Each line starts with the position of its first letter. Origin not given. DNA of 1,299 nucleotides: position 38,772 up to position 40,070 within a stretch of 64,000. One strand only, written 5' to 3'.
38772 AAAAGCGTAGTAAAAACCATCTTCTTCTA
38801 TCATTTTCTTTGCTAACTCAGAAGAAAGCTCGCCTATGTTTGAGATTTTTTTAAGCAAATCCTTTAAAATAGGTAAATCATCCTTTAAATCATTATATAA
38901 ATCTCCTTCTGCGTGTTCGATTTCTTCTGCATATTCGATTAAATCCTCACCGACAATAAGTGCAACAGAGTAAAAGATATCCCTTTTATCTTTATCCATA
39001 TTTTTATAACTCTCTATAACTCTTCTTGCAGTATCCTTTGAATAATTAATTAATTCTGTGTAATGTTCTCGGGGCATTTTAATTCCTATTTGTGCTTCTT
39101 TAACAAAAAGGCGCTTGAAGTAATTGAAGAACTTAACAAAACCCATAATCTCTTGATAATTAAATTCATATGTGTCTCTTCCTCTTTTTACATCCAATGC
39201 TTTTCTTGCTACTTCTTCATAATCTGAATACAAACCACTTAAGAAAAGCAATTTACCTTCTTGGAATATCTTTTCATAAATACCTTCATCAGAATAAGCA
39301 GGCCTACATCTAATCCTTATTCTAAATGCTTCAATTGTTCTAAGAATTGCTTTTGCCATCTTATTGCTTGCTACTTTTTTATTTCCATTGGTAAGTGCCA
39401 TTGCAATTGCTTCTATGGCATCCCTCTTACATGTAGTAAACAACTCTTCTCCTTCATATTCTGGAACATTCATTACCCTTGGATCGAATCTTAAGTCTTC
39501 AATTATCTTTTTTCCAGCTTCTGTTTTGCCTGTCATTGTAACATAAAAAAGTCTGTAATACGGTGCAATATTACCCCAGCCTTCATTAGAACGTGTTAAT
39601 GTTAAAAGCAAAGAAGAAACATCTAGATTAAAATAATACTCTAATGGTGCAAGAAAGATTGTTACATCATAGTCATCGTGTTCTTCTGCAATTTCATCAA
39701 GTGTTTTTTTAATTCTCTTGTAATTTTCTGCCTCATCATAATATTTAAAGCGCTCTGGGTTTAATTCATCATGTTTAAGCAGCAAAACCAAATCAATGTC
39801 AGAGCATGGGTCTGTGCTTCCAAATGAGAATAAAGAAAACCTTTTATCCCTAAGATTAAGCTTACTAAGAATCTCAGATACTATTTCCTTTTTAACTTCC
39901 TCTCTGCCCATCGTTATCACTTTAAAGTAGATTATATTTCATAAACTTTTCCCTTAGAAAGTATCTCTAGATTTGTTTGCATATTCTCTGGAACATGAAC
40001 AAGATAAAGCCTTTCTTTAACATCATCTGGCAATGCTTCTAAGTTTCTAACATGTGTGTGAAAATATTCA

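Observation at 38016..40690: Operon head: MBL-fold hydrolase followed by a Pol-beta nucleotidyltransferase fused to about 480 aa of TPR-like repeats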

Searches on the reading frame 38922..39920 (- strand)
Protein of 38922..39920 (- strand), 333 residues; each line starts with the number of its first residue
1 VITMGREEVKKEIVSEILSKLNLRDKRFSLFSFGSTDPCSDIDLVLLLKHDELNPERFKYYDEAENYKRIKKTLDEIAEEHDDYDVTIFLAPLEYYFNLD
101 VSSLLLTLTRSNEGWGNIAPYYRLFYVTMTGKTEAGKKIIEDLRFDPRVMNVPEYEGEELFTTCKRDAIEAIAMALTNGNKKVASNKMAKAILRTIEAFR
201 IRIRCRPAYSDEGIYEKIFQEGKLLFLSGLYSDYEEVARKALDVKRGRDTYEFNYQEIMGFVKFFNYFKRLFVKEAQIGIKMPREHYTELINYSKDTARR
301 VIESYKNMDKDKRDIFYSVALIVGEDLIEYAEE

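Call 25: search_protein_representatives(alignment_id=A2)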
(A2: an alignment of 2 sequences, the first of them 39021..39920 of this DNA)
Query: 2 sequences, 324 profile positions. Proteins with E-value up to 0.001 (for the whole library): 8; up to 1e-10: 5; up to 1e-30: 3. The best 8 are listed.
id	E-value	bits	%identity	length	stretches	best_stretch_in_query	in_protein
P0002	1.5e-180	615.6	-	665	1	1-324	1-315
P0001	2.0e-162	556.1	-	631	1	4-320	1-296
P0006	1.4e-102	359.4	-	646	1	4-323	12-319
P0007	8.4e-13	64.4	-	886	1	11-293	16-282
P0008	5.6e-11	58.4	-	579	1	25-222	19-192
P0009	2.1e-08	49.9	-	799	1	119-291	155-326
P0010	3.7e-05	39.3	-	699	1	31-275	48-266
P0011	6.9e-04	35.1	-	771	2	190-268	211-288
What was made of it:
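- The family is far too rare to be a core RNA-processing enzyme (call 25).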

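Call 27: search_protein_families(library=pfam, proteins=[P0006, P0007, P0008, P0009, P0010, P0011], max_evalue=0.05)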
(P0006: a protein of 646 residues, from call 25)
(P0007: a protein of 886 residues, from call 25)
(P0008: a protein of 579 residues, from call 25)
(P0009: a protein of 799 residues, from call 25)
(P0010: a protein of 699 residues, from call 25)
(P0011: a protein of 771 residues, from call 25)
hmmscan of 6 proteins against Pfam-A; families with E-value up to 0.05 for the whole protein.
P0006 (646 aa): 4 families
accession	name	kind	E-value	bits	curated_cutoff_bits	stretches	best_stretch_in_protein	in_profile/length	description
PF18765.7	Polbeta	-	0.0004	20.9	26.9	1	44-94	17-66/93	Polymerase beta, Nucleotidyltransferase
PF13181.12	TPR_8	-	0.0008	19.8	25.7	0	431-460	3-32/34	Tetratricopeptide repeat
PF22600.2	MTPAP-like_central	-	0.019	15.5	27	0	26-72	25-71/139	Poly(A) RNA polymerase, mitochondrial-like, central palm domain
PF01909.29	NTP_transf_2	-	0.021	15.6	21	0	40-69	14-43/93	Nucleotidyltransferase domain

P0007 (886 aa): 6 families
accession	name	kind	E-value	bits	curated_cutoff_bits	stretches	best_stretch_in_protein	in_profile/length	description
PF01909.29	NTP_transf_2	-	9e-06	26.4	21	1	26-87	4-65/93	Nucleotidyltransferase domain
PF18765.7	Polbeta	-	4.5e-05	24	26.9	1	26-75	3-47/93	Polymerase beta, Nucleotidyltransferase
PF21051.3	ARMC9_LisH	-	0.00033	21.2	27.3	1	681-705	5-29/32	ARMC9, LIS1 homology motif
PF22600.2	MTPAP-like_central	-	0.0014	19.1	27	1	20-78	22-80/139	Poly(A) RNA polymerase, mitochondrial-like, central palm domain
PF01335.27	DED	-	0.0026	18.4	35.9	1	818-874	23-81/82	Death effector domain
PF04965.19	GPW_gp25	-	0.049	13.9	27.2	0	40-86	25-71/96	Baseplate wedge protein gp25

P0008 (579 aa): 7 families
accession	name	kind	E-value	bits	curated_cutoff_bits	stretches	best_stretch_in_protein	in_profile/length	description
PF14559.12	TPR_19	-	1.9e-06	28.6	25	1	395-438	3-46/68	Tetratricopeptide repeat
PF01909.29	NTP_transf_2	-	3.3e-06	27.8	21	1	18-63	7-56/93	Nucleotidyltransferase domain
PF18765.7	Polbeta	-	0.00064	20.3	26.9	1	29-64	16-51/93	Polymerase beta, Nucleotidyltransferase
PF13432.12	TPR_16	-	0.0071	17.2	32.7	1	390-438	4-52/65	Tetratricopeptide repeat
PF25064.1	ARM_TT21_5th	-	0.022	15.5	27.8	0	390-438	8-56/117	TT21 fifth ARM repeats domain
PF22600.2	MTPAP-like_central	-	0.038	14.5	27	0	13-57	27-70/139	Poly(A) RNA polymerase, mitochondrial-like, central palm domain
PF13428.12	TPR_14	-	0.049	14.8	23.5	0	394-422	12-40/44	Tetratricopeptide repeat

P0009 (799 aa): 8 families
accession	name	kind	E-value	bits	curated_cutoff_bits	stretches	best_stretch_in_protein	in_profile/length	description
PF07719.23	TPR_2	-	2.4e-06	27.7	27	0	427-450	6-29/34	Tetratricopeptide repeat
PF13181.12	TPR_8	-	2e-05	24.8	25.7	0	427-452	6-31/34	Tetratricopeptide repeat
PF13428.12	TPR_14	-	5.8e-05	23.8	23.5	1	490-517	17-44/44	Tetratricopeptide repeat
PF00515.34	TPR_1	-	0.00016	21.8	27.8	0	427-450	6-29/34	Tetratricopeptide repeat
PF13432.12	TPR_16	-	0.00066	20.5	32.7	0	428-452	3-27/65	Tetratricopeptide repeat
PF13431.12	TPR_17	-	0.0039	17.8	24.4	0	497-517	2-22/34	Tetratricopeptide repeat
PF10571.15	UPF0547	-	0.0099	16.4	29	1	677-696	2-21/26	Uncharacterised protein family UPF0547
PF23548.1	Zn_ribbon_FGT1_2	-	0.024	14.6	27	0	676-703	3-34/35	FORGETTER1 second zinc ribbon domain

P0010 (699 aa): 5 families
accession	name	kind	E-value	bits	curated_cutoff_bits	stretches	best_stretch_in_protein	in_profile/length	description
PF18765.7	Polbeta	-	3.7e-05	24.3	26.9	1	51-90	15-55/93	Polymerase beta, Nucleotidyltransferase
PF01909.29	NTP_transf_2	-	5.5e-05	23.9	21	1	46-78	12-43/93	Nucleotidyltransferase domain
PF07719.23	TPR_2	-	0.0006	20.2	27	0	440-471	1-32/34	Tetratricopeptide repeat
PF00515.34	TPR_1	-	0.0016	18.6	27.8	0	440-471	1-32/34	Tetratricopeptide repeat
PF22600.2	MTPAP-like_central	-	0.049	14.1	27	0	48-79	38-68/139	Poly(A) RNA polymerase, mitochondrial-like, central palm domain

P0011 (771 aa): 13 families
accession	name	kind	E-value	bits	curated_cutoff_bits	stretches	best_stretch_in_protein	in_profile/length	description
PF00515.34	TPR_1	-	3.4e-07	30.3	27.8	1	487-520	1-34/34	Tetratricopeptide repeat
PF13181.12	TPR_8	-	9.5e-07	28.9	25.7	1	489-520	3-34/34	Tetratricopeptide repeat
PF13431.12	TPR_17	-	7.8e-06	26.2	24.4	1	511-533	3-25/34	Tetratricopeptide repeat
PF07719.23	TPR_2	-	1e-05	25.7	27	1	487-520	1-34/34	Tetratricopeptide repeat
PF13174.12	TPR_6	-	0.00042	21.2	26.3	0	489-518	2-31/33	Tetratricopeptide repeat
PF22860.2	DUF7017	-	0.0019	18.7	27.5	1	492-558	6-72/141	Domain of unknown function (DUF7017)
PF14559.12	TPR_19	-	0.0024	18.6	25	1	487-529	25-67/68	Tetratricopeptide repeat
PF13424.12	TPR_12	-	0.0064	17.1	30.1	1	485-516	43-74/77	Tetratricopeptide repeat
PF13414.12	TPR_11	-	0.0079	16.3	26.8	1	500-531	7-38/42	TPR repeat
PF25476.1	Ribosomal_L19e_C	-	0.011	16.3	25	1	726-750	48-72/91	Ribosomal protein L19e, C-terminal domain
PF23914.1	TPR_CcmH_CycH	-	0.016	15.5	42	0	486-521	49-84/158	Cytochrome c-type biogenesis protein H TPR domain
PF13428.12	TPR_14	-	0.028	15.6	23.5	0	489-530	3-44/44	Tetratricopeptide repeat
PF13432.12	TPR_16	-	0.042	14.7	32.7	0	486-520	30-64/65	Tetratricopeptide repeat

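Call 33: find_encoding_contigs(protein=P0006, flank=10000, max_places=3)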
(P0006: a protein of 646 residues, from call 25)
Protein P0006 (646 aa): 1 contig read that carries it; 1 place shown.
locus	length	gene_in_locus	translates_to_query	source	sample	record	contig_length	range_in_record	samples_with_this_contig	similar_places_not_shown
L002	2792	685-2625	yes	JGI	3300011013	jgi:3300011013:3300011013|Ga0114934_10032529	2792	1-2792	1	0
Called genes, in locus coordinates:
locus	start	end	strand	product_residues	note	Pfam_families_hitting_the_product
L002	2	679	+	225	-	?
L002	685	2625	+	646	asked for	-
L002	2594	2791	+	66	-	?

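Call 34: find_encoding_contigs(protein=P0007, flank=10000, max_places=3)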
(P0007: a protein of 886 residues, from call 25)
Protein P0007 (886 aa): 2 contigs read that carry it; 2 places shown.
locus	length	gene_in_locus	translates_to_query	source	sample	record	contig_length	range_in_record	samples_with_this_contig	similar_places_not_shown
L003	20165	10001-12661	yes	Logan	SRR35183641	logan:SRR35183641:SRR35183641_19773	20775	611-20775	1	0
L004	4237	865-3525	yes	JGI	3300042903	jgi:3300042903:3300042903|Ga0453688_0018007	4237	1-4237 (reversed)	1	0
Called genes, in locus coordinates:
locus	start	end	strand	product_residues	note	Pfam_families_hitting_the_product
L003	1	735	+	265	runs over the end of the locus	PF13483:Lactamase_B_3, PF00753:Lactamase_B (weak), PF12706:Lactamase_B_2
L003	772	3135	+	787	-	PF00133:tRNA-synt_1, PF09334:tRNA-synt_1g, PF13603:tRNA-synt_1_2, PF08264:Anticodon_1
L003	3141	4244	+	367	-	PF03463:eRF1_1, PF18854:baeRF_family10, PF03464:eRF1_2, PF18859:acVLRF1 (weak), PF03465:eRF1_3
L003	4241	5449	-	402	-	PF01637:ATPase_2 (faint), PF00004:AAA, PF17862:AAA_lid_3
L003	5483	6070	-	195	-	-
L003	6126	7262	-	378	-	-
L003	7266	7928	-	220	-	-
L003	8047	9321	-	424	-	PF00432:Prenyltrans, PF13243:SQHop_cyclase_C, PF13249:SQHop_cyclase_N (weak)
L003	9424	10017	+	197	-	PF01966:HD (weak)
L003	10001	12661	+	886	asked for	PF01909:NTP_transf_2 (weak)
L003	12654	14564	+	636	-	-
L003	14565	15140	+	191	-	-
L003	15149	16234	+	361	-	-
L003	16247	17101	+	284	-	-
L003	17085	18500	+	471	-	PF00899:ThiF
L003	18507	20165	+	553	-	?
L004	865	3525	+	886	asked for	PF01909:NTP_transf_2 (weak)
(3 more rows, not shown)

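Call 35: find_encoding_contigs(protein=P0008, flank=10000, max_places=3)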
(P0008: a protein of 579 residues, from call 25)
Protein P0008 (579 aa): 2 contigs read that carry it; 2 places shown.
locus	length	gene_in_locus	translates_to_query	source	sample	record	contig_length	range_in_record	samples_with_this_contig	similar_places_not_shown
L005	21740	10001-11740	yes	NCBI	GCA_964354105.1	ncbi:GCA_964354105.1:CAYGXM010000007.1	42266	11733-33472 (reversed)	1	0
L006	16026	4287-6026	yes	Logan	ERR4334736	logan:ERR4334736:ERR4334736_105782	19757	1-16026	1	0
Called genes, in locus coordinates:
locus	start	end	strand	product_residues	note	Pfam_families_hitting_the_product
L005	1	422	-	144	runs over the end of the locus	-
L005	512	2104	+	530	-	-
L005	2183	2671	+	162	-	-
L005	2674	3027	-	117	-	-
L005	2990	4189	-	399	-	PF00308:Bac_DnaA (faint), PF00004:AAA, PF17862:AAA_lid_3 (weak)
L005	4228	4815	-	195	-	-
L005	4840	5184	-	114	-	-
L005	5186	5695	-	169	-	-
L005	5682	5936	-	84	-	-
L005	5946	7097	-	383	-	-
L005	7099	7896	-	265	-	-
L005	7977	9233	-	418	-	PF00432:Prenyltrans (weak), PF13243:SQHop_cyclase_C (weak), PF13249:SQHop_cyclase_N (weak)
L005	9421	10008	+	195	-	PF01966:HD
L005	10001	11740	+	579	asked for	PF01909:NTP_transf_2 (weak), PF14559:TPR_19 (weak)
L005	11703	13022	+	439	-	-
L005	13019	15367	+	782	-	-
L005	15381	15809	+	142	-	-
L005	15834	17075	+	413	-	-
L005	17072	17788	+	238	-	PF14464:Prok-JAB (weak)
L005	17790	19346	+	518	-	PF13241:NAD_binding_7 (faint), PF00899:ThiF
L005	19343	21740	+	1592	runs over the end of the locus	-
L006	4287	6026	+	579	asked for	PF01909:NTP_transf_2 (weak), PF14559:TPR_19 (weak)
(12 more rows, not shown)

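Call 36: find_encoding_contigs(protein=P0009, flank=10000, max_places=3)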
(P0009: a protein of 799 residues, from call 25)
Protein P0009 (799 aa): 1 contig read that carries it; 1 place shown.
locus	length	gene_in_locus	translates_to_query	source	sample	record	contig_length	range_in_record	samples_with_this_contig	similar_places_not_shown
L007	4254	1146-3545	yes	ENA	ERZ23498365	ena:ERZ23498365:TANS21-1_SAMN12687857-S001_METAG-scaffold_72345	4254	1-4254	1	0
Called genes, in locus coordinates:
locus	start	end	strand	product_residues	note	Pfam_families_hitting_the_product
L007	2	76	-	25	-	?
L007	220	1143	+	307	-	PF23023:Anti-Pycsar_Apyc1 (faint), PF12706:Lactamase_B_2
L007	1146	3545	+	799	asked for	PF07719:TPR_2 (faint), PF13181:TPR_8 (faint)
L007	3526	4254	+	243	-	?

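Call 37: find_encoding_contigs(protein=P0010, flank=10000, max_places=3)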
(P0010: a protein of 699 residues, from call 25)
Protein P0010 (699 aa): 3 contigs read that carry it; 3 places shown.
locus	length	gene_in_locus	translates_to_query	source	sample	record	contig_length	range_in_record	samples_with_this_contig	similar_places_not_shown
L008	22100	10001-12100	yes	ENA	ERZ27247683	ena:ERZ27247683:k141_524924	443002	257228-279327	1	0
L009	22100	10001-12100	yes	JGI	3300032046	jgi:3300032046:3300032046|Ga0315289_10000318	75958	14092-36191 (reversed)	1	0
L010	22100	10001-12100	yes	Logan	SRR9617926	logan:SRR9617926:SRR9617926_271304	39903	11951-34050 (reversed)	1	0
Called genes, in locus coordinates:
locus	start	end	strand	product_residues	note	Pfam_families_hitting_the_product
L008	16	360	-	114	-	-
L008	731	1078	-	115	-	-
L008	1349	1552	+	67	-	PF00125:Histone (weak), PF00808:CBFD_NFYB_HMF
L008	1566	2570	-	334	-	PF14346:DUF4398 (faint)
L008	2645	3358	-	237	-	PF01988:VIT1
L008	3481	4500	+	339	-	PF01336:tRNA_anti-codon (faint), PF08646:Rep_fac-A_C (weak)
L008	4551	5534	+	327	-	PF14520:HHH_5, PF00154:RecA_N, PF13481:AAA_25 (weak), PF08423:Rad51, PF06745:ATPase (weak)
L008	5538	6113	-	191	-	-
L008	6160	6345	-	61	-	-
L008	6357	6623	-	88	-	PF05239:PRC (weak)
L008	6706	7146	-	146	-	-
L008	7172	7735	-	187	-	PF13238:AAA_18, PF13671:AAA_33 (weak), PF13207:AAA_17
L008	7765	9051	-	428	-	PF00432:Prenyltrans (faint), PF09492:Pec_lyase (faint), PF13249:SQHop_cyclase_N (faint), PF13243:SQHop_cyclase_C (weak)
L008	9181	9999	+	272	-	PF23023:Anti-Pycsar_Apyc1, PF00753:Lactamase_B, PF12706:Lactamase_B_2 (weak)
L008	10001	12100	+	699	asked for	-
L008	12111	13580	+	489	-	-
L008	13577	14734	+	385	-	-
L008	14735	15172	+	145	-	-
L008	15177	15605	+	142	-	-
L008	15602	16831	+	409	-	-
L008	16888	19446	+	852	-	-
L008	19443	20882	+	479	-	PF00899:ThiF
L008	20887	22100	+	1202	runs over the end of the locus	-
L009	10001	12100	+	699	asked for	-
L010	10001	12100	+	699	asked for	-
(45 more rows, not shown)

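Call 38: find_encoding_contigs(protein=P0011, flank=10000, max_places=3)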
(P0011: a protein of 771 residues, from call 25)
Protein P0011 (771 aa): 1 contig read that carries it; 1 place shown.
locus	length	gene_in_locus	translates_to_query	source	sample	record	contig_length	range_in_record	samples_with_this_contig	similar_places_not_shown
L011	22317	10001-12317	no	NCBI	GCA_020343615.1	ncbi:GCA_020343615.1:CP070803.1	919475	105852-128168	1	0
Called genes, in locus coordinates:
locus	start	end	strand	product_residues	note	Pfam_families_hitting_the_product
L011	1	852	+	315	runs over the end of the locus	PF12679:ABC2_membrane_2, PF12730:ABC2_membrane_4 (weak), PF13346:ABC2_membrane_5 (weak)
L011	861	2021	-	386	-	PF02163:Peptidase_M50, PF17820:PDZ_6 (weak)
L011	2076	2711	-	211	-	-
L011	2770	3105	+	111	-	-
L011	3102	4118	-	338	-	PF18884:TSP3_bac (weak)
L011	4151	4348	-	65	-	PF01194:RNA_pol_N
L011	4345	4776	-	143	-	-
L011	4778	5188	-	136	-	PF00380:Ribosomal_S9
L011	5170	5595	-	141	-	PF00572:Ribosomal_L13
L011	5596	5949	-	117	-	PF17135:Ribosomal_L18 (weak), PF00828:Ribosomal_L27A (weak)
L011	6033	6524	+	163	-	PF00293:NUDIX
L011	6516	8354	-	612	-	PF00117:GATase, PF02540:NAD_synthase (weak), PF06508:QueC (faint), PF00958:GMP_synt_C (faint)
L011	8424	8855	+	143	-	PF00293:NUDIX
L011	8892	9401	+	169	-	-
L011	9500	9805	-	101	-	PF01035:DNA_binding_1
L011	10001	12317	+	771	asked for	PF07719:TPR_2 (faint), PF00515:TPR_1 (weak), PF13181:TPR_8 (weak), PF13431:TPR_17 (faint)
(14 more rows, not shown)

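Call 39: predict_structure(alignment_id=A4)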
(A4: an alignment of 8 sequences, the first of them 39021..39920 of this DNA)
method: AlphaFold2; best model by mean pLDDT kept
length: 300 residues; sequences in the alignment: 8
mean_pLDDT: 70.6   pTM: 0.61
mean pLDDT of the five models: 70.6, 70.3, 70.1, 68.0, 65.6
residues with pLDDT >= 90: 34; 70-90: 140; 50-70: 81; < 50: 45
segments of 3 or more residues with pLDDT < 50: 1-4, 34-39, 101-120, 280-282, 297-300
pLDDT, mean of each block of 10 residues (from residue 1): 54 82 70 51 71 73 80 86 74 60 41 43 52 52 62 74 87 85 88 90 78 79 67 82 89 92 88 63 52 50
secondary structure, 60 per line:
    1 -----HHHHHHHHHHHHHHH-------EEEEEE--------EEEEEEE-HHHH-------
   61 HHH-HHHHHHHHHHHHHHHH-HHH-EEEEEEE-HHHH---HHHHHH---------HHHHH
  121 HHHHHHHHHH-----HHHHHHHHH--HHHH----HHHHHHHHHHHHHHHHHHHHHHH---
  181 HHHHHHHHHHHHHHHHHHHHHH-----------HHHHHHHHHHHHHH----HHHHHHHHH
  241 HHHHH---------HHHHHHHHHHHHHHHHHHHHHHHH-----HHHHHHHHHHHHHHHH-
elements in order: H6-20 E28-33 E42-48 H50-53 H65-80 E86-92 H94-97 H101-106 H116-130 H136-144 H147-150 H155-177 H181-202 H214-227 H232-245 H255-278 H284-299
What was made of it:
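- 39081..39593 (-): Family-specific helical lobe (aa ~110-280) carrying the conserved motifs EGWGxLA, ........, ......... and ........; K190 and G136 are invariant, K245 and G157 nearly so. The AF2 model is all-helical here with pLDDT 74-92 (call 39).
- On Pol-beta nucleotidyltransferase superfamily: AF2 gives H6-20, E28-33, E42-48, H65-80 and E86-92 (call 39).
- The AF2 model of the core is only moderately confident (pLDDT 51-86; call 39).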

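Call 43: fold_search(model_id=the predicted structure, library=pdb)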
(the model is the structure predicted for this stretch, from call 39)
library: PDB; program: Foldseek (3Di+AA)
matches with E <= 10: 227; with E <= 0.001: 0
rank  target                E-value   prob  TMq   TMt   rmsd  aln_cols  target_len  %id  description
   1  9dbh_B                4.4e-02  0.72  0.27  0.33  12.9       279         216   11  Structure of Hailong HalB in complex with oligodeoxyadenylate (released 2025-05-07)
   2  9dbj_F                5.5e-02  0.72  0.26  0.33  12.2       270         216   11  Structure of Hailong HalB R164A mutant with non-hydrolyzable dATP (released 2025-05-07)
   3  9dbj_C                6.4e-02  0.66  0.27  0.33  11.6       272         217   12  Structure of Hailong HalB R164A mutant with non-hydrolyzable dATP (released 2025-05-07)
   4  9dbj_A                6.7e-02  0.66  0.27  0.34  11.8       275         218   12  Structure of Hailong HalB R164A mutant with non-hydrolyzable dATP (released 2025-05-07)
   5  9dbh_A                8.3e-02  0.66  0.27  0.34  12.7       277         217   12  Structure of Hailong HalB in complex with oligodeoxyadenylate (released 2025-05-07)
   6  9dbj_D                9.2e-02  0.57  0.26  0.34  12.8       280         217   12  Structure of Hailong HalB R164A mutant with non-hydrolyzable dATP (released 2025-05-07)
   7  9dbj_E                1.1e-01  0.66  0.28  0.36  11.3       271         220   11  Structure of Hailong HalB R164A mutant with non-hydrolyzable dATP (released 2025-05-07)
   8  9dbi_B                1.7e-01  0.57  0.29  0.36  12.4       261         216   10  Structure of Hailong HalB D21A/D23A mutant (released 2025-05-07)
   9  9dbj_B                1.8e-01  0.44  0.26  0.33  11.5       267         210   12  Structure of Hailong HalB R164A mutant with non-hydrolyzable dATP (released 2025-05-07)
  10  9dbi_A                1.9e-01  0.51  0.28  0.34  11.7       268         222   10  Structure of Hailong HalB D21A/D23A mutant (released 2025-05-07)
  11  9dbi_D                2.3e-01  0.54  0.29  0.37  12.5       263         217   10  Structure of Hailong HalB D21A/D23A mutant (released 2025-05-07)
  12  7bqc_MODEL_1_A        3.2e-01  0.60  0.21  0.41   6.9       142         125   15  Solution NMR structure of NF4; de novo designed protein with a novel fold (released 2021-03-24)
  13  8d8l_C                4.4e-01  0.18  0.18  0.21  17.9       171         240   12  Yeast mitochondrial small subunit assembly intermediate (State 3) (released 2022-12-14)
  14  6gov_A                4.6e-01  0.12  0.18  0.14  14.8       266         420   10  Structure of THE RNA POLYMERASE LAMBDA-BASED ANTITERMINATION COMPLEX (released 2019-02-13)
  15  3byp_A                5.4e-01  0.84  0.20  0.56   4.1        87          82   16  Mode of Action of a Putative Zinc Transporter CzrB (released 2008-09-23)
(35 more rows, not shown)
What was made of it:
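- The best PDB fold hits are the signal-making HalB, though weakly (call 43).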
